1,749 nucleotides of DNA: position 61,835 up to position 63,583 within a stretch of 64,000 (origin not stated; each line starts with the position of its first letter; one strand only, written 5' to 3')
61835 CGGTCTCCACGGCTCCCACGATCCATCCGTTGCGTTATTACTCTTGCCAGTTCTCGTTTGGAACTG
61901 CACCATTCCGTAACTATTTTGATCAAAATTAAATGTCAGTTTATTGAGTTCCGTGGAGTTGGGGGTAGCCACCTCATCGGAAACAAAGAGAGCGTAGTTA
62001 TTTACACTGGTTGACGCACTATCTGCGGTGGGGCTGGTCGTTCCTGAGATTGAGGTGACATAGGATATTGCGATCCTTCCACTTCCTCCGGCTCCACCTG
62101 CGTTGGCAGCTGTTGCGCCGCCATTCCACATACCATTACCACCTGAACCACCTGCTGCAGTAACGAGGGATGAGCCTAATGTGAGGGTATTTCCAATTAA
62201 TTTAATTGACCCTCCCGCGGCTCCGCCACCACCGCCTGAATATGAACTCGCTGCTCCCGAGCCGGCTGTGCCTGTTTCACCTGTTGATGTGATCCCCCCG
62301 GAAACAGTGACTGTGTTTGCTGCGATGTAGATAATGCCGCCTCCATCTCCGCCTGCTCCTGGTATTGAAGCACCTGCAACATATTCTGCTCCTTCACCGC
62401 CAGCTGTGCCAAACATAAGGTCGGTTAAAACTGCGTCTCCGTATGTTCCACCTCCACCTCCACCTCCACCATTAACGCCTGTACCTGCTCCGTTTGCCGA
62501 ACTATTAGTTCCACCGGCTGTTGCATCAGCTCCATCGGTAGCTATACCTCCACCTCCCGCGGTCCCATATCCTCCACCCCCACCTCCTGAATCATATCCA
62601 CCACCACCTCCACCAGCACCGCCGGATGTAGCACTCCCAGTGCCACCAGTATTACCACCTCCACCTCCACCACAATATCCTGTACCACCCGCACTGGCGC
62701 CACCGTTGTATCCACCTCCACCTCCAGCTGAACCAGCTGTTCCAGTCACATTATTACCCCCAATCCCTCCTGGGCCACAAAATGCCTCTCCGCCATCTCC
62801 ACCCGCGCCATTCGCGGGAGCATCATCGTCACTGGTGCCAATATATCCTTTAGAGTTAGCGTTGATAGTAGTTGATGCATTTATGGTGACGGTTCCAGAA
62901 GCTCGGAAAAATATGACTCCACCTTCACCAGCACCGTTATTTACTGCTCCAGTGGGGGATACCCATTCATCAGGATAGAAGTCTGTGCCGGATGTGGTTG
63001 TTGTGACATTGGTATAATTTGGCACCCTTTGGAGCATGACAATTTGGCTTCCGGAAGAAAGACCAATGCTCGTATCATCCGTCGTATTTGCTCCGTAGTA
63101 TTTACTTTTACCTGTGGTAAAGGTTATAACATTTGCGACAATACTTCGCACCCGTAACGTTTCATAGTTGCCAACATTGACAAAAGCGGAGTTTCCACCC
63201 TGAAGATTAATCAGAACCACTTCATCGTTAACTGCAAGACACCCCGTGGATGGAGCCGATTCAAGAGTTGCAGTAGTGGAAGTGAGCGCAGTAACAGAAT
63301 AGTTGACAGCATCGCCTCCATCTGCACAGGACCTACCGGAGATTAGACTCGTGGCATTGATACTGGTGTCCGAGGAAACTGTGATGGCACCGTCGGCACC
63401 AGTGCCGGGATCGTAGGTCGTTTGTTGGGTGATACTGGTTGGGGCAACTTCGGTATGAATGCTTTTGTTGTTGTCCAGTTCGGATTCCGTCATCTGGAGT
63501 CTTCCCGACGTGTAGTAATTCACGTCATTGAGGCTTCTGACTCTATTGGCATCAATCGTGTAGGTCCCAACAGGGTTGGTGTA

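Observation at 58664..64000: Giant surface protein with duplicated ~100-aa blocks ~1,000 aa apart, Gly-rich low-complexity region and LamG-like domain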

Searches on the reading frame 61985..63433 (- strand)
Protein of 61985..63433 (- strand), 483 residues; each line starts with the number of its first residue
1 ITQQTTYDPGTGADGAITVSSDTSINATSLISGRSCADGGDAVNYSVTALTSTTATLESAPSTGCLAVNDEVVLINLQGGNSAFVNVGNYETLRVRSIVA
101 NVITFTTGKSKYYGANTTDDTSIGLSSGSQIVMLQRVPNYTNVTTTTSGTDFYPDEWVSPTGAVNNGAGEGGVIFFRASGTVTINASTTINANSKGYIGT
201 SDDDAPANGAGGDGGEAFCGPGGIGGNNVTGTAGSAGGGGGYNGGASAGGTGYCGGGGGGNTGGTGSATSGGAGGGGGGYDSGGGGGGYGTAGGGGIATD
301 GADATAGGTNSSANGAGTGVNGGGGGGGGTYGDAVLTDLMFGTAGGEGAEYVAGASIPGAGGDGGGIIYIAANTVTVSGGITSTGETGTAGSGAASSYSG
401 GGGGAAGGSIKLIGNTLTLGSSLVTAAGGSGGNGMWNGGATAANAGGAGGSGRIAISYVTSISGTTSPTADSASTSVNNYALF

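Call 35: search_protein_families(library=pfam, proteins=[window:62000-63412:-], max_evalue=10)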
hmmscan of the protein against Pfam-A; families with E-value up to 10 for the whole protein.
window:62000-63412:- (471 aa): 0 families

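Call 44: search_solved_structures(query=A3, max_evalue=10, show_alignments=1)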
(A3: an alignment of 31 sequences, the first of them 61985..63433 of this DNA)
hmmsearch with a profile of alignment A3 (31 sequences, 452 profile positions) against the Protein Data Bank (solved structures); distinct sequences matched with E-value up to 10: 2.
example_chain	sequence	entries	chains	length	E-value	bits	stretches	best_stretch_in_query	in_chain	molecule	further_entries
8if6_C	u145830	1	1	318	3.4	9.5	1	243-280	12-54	Strigolactone esterase D14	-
9bgy_A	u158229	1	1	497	4.9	9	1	206-272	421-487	Aspartate transporter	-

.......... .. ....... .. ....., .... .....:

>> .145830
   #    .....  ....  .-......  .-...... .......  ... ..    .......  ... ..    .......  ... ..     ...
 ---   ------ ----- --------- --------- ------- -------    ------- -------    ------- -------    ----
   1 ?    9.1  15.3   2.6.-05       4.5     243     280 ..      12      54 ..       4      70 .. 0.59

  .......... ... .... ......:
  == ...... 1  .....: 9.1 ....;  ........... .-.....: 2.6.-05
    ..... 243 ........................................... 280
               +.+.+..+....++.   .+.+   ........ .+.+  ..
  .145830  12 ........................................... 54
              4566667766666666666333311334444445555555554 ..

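Call 56: predict_structure(alignment_id=A3)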
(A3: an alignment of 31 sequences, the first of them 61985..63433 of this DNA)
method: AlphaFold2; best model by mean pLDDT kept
length: 483 residues; sequences in the alignment: 31
mean_pLDDT: 90.3   pTM: 0.93
mean pLDDT of the five models: 90.3, 89.2, 88.6, 87.5, 86.9
residues with pLDDT >= 90: 359; 70-90: 90; 50-70: 21; < 50: 13
segments of 3 or more residues with pLDDT < 50: 1-4, 479-483
pLDDT, mean of each block of 10 residues (from residue 1): 62 96 94 87 94 95 92 95 92 97 96 93 89 96 92 93 59 96 97 96 61 94 90 95 79 96 92 92 94 92 91 87 91 95 95 80 98 97 98 84 98 97 97 85 89 97 97 77 35
secondary structure, 60 per line:
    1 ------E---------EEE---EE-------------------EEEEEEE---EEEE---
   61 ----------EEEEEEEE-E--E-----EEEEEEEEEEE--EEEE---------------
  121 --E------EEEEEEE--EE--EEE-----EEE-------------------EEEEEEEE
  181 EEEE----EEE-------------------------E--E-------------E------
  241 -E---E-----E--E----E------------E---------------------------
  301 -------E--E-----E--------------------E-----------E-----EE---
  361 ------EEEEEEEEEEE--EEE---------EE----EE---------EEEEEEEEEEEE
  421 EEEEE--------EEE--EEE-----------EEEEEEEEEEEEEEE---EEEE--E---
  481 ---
elements in order: E17-19 E44-50 E54-57 E71-78 E89-99 E102-105 E130-136 E143-145 E151-153 E173-184 E189-191 E367-377 E380-382 E409-425 E434-436 E439-441 E453-467 E471-474

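Call 60: fold_search(model_id=the predicted structure, library=pdb)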
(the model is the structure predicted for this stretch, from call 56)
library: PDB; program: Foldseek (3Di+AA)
matches with E <= 10: 244; with E <= 0.001: 3
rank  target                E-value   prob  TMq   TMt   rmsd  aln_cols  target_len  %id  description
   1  4ru5_C                1.1e-04  0.99  0.14  0.11  13.3       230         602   16  Crystal Structure of the Pseudomonas phage phi297 tailspike gp61 (released 2015-11-18)
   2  4ru5_A                2.1e-04  1.00  0.14  0.12  13.7       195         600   15  Crystal Structure of the Pseudomonas phage phi297 tailspike gp61 (released 2015-11-18)
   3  4y9v_A                4.3e-04  0.63  0.16  0.13  19.8       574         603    9  Gp54 tailspike of Acinetobacter baumannii bacteriophage AP22 in complex with A. baumannii capsular saccharide (released 2017-02-01)
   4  4ru4_B                1.3e-03  1.00  0.13  0.11   8.5       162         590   16  Crystal structure of the tailspike protein gp49 from Pseudomonas phage LKA1 (released 2015-11-18)
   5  4ru4_A                1.3e-03  0.97  0.15  0.13  12.0       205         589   16  Crystal structure of the tailspike protein gp49 from Pseudomonas phage LKA1 (released 2015-11-18)
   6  8bke_AAA              1.2e-02  0.91  0.12  0.14  12.8       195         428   11  Crystal structure of the Klebsiella phage KP34p57 capsular depolymerase (released 2023-08-30)
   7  7vul_B                1.3e-02  0.98  0.14  0.11  11.6       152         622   15  Structure of Klebsiella Phage P560 depolymerase (released 2022-11-16)
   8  7vul_A                1.7e-02  0.97  0.14  0.11  11.2       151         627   15  Structure of Klebsiella Phage P560 depolymerase (released 2022-11-16)
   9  9n71_A                2.3e-02  1.00  0.12  0.22   4.5        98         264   19  Tail tube structure of Acinetobacter baumannii phage Mystique (released 2025-03-19)
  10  9k4a_A                2.4e-02  0.63  0.13  0.10  13.2       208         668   11  Cryo-EM structure of depolymerase S2-4 from Klebsiella phage K64-1 (released 2026-03-25)
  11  7w1c_E                7.5e-02  0.33  0.13  0.11  13.4       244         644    9  Crystal structure of Klebsiella pneumoniae K1 capsule-specific polysaccharide lyase in a P1 crystal form (released 2022-05-18)
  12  7w1c_A                8.7e-02  0.25  0.12  0.10  13.6       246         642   10  Crystal structure of Klebsiella pneumoniae K1 capsule-specific polysaccharide lyase in a P1 crystal form (released 2022-05-18)
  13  7w1d_H                1.1e-01  0.20  0.12  0.10  16.2       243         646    9  Crystal structure of Klebsiella pneumoniae K1 capsule-specific polysaccharide lyase in a C2 crystal form (released 2022-05-18)
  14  7w1c_C                1.2e-01  0.23  0.12  0.10  13.7       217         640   10  Crystal structure of Klebsiella pneumoniae K1 capsule-specific polysaccharide lyase in a P1 crystal form (released 2022-05-18)
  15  7w1c_D                1.2e-01  0.21  0.12  0.10  13.8       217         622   10  Crystal structure of Klebsiella pneumoniae K1 capsule-specific polysaccharide lyase in a P1 crystal form (released 2022-05-18)
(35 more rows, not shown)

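Call 62: search_protein_families(library=pfam, alignment_id=A3, max_evalue=1)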
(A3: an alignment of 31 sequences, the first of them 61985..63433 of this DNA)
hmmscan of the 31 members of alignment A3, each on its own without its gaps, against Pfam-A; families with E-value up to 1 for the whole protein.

A. member 1, window:61985-63433:- (483 aa): 0 families

B. families by the number of members that match (of 31 scanned): 1 family
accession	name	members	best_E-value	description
PF24149.1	K1-lyase_Rider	1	0.048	K1 capsule-specific polysaccharide lyase, Rider domain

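Call 67: fold_search(model_id=the predicted structure, library=viral)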
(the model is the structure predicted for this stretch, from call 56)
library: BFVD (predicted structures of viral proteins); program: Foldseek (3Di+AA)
matches with E <= 10: 627; with E <= 0.001: 10
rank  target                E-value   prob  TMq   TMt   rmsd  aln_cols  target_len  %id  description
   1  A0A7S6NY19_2          3.7e-21  1.00  0.57  0.29   5.9       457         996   24  PA14 domain-containing protein [Bathycoccus sp. RCC716 virus 1]
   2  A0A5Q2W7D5            1.6e-08  1.00  0.35  0.29  60.1       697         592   14  (no name in the UniProt tables at hand)
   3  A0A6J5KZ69            2.3e-08  1.00  0.31  0.33  21.5       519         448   17  Uncharacterized protein [uncultured Caudovirales phage]
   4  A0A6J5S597            1.2e-06  1.00  0.27  0.35  14.4       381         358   15  Uncharacterized protein [uncultured Caudovirales phage]
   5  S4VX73                9.5e-06  1.00  0.33  0.38   8.4       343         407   22  Collagen triple helix domain containing protein [Pandoravirus dulcis]
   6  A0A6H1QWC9            2.0e-05  1.00  0.38  0.39   8.0       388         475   21  Uncharacterized protein (Fragment) [Ostreococcus mediterraneus virus 2]
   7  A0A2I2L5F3            5.1e-05  1.00  0.31  0.19  10.4       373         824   17  Collagen-like protein [Orpheovirus IHUMI-LCC2]
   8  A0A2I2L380            7.9e-05  1.00  0.30  0.30  15.2       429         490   17  Collagen-like protein [Orpheovirus IHUMI-LCC2]
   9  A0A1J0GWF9            5.9e-04  0.99  0.14  0.10  11.6       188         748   11  (no name in the UniProt tables at hand)
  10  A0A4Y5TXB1            6.8e-04  0.99  0.13  0.08  13.0       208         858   15  Uncharacterized protein [Aeromonas phage 2L372D]
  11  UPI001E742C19         1.1e-03  0.96  0.27  0.32  12.9       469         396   15  (no name look-up for this kind of identifier)
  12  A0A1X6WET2            1.1e-03  1.00  0.28  0.11  11.0       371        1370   18  (no name in the UniProt tables at hand)
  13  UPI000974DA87         1.8e-03  0.57  0.17  0.14  16.1       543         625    8  (no name look-up for this kind of identifier)
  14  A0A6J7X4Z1            2.6e-03  0.98  0.14  0.10  13.2       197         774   13  Pectate lyase superfamily protein [uncultured Caudovirales phage]
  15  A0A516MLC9            3.3e-03  0.47  0.16  0.09  19.1       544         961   11  (no name in the UniProt tables at hand)
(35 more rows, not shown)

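Call 82: find_related_loci(query=A3, collection=genome_contigs, flank=10000)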
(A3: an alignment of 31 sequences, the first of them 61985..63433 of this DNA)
Query A3 (483 aa) in genome_contigs; peptide patterns used: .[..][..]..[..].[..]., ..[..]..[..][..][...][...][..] (x = any residue, [..] = any of these).
140 stretches matched a pattern; 118 encode a relative of the query (tblastn E <= 1e-3); the best 80 are kept; 71 distinct loci.
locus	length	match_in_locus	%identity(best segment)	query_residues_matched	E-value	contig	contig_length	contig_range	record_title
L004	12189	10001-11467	54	1-483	3e-104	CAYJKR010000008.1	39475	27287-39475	MAG TPA_asm: uncultured Gammaproteobacteria bacterium isolate ERP124720_co1_117 genome assembly, contig: NODE_1389_lengt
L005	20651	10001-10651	72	1-219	5e-92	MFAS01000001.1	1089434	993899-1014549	MAG: Candidatus Collierbacteria bacterium RIFOXYD2_FULL_45_13 RIFOXYD2_FULL_OP11_Collierbacteria_45_13, whole genome sho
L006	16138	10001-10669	67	8-225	8e-87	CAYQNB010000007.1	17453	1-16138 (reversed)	MAG TPA_asm: uncultured Candidatus Saccharibacteria bacterium isolate SRP319275_co1_353 genome assembly, contig: NODE_35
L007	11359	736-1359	69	8-219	4e-86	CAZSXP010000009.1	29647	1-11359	MAG TPA_asm: uncultured Gammaproteobacteria bacterium isolate SRP062349_co2_93 genome assembly, contig: NODE_861_length_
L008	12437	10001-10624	68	10-219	3e-78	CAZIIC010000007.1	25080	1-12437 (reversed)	MAG TPA_asm: uncultured Candidatus Saccharibacteria bacterium isolate SRP219642_co6_135 genome assembly, contig: NODE_14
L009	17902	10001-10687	61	1-227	2e-76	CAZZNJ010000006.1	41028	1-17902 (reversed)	MAG TPA_asm: uncultured Pseudomonadales bacterium isolate SRP170004_co1_572 genome assembly, contig: NODE_1253_length_41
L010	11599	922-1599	59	7-243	1e-73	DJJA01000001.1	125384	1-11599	MAG TPA_asm: Candidatus Gottesmanbacteria bacterium UBA6580 UBA6580_contig_190, whole genome shotgun sequence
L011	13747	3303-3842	67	8-199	1e-71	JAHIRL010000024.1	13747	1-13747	MAG: Patescibacteria group bacterium isolate MM_PC_MetaG.mb.124 MM_PC_MetaG.mb.124_k141_303967, whole genome shotgun seq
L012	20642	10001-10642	68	8-225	1e-71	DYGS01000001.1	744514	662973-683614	MAG TPA_asm: Candidatus Microgenomatus sp. isolate BE2012_5_35_30 Afr_mines_BE2012_3_length_744514_cov_13_281153, whole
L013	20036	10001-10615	62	10-219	2e-71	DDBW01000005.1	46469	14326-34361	MAG TPA_asm: Candidatus Dojkabacteria bacterium UBA2022 UBA2022_contig_411, whole genome shotgun sequence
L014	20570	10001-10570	63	10-199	5e-71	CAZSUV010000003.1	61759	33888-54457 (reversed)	MAG TPA_asm: uncultured Candidatus Saccharibacteria bacterium isolate SRP302447_co3_161 genome assembly, contig: NODE_13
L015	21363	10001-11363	61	8-483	6e-71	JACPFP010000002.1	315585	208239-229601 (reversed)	MAG: Candidatus Dojkabacteria bacterium isolate NC_groundwater_364_Ag_B-0.1um_38_12 GD18-4_B1_scaffold_228564, whole gen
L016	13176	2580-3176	60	7-219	3e-69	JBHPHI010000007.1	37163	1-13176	Patescibacteria group bacterium isolate SAG AM-311-P01 NODE_7_length_37163_cov_30.777649, whole genome shotgun sequence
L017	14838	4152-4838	59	10-254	3e-68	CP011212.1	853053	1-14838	MAG: candidate division TM6 bacterium GW2011_GWF2_28_16 chromosome, complete genome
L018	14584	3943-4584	60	1-226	3e-68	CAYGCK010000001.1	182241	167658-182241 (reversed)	MAG TPA_asm: uncultured Candidatus Saccharibacteria bacterium isolate ERP108616_co2_550 genome assembly, contig: NODE_21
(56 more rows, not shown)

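Call 91: search_dna_similar(query=window:61985-63433:-, collection=phages, mode=protein, max_evalue=0.001, max_rows=15)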
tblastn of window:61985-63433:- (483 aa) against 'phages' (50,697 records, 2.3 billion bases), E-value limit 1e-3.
No match.
